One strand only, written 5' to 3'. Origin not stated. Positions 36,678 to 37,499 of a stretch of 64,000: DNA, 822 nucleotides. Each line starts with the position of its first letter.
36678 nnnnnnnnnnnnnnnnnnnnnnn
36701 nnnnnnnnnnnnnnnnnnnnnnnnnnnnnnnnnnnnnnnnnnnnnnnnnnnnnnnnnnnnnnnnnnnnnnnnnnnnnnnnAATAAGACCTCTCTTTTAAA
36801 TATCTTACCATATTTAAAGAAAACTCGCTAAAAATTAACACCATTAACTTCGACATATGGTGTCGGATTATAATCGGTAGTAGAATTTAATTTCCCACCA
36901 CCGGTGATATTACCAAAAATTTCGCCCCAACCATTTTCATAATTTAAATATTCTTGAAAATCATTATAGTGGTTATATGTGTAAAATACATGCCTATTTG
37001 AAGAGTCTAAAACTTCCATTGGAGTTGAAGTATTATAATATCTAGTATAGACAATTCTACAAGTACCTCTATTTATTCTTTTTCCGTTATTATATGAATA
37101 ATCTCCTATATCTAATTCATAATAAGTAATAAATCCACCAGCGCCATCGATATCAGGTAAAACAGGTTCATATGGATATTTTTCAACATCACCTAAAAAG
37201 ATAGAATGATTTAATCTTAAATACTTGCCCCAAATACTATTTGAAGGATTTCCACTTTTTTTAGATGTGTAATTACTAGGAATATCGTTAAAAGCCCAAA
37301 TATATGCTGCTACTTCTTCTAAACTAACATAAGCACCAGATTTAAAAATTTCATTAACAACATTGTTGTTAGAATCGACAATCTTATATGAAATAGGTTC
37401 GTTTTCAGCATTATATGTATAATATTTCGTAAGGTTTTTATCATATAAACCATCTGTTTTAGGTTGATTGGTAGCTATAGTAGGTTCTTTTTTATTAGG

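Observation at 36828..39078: Lipoprotein-anchored barnase-family ribonuclease with no adjacent barstar, paired with a NERD membrane protein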

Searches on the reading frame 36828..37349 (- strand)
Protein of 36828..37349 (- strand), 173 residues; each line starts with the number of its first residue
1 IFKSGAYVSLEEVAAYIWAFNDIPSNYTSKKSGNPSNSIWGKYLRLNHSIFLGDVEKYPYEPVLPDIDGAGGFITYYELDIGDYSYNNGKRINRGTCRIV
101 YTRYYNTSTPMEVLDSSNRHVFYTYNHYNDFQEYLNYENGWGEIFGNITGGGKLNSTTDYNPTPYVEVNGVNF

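Call 74: predict_structure(alignment_id=A3)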
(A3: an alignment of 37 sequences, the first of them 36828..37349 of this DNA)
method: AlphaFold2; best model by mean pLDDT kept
length: 173 residues; sequences in the alignment: 37
mean_pLDDT: 44.0   pTM: 0.49
mean pLDDT of the five models: 44.0, 41.6, 40.5, 39.5, 36.3
residues with pLDDT >= 90: 0; 70-90: 0; 50-70: 50; < 50: 123
segments of 3 or more residues with pLDDT < 50: 1-8, 24-74, 82-95, 106-109, 128-173
pLDDT, mean of each block of 10 residues (from residue 1): 38 63 44 41 42 36 33 52 40 52 50 58 56 44 41 33 30 24
secondary structure, 60 per line:
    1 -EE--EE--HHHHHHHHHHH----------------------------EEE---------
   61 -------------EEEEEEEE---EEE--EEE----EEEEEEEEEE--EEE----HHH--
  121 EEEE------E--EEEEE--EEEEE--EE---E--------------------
elements in order: H10-20 E49-51 E74-81 E85-87 E90-92 E97-106 E109-111 E121-124 E134-138 E141-145
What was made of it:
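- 37335..37631 (-): Conserved N-terminal domain of unknown function (aa 66-164): two helices plus a four-strand beta meander, with the motif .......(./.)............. The RNase part models poorly without it (call 74).
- Closest known: Barnase / binase / balifase. Different: It adds a conserved N-domain of about 100 aa and a 37-aa C-extension, which the model appears to need in order to fold (call 74).
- Tried and rejected: AF2 of the isolated C-terminal 173 aa collapsed to pLDDT 44 (call 74).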
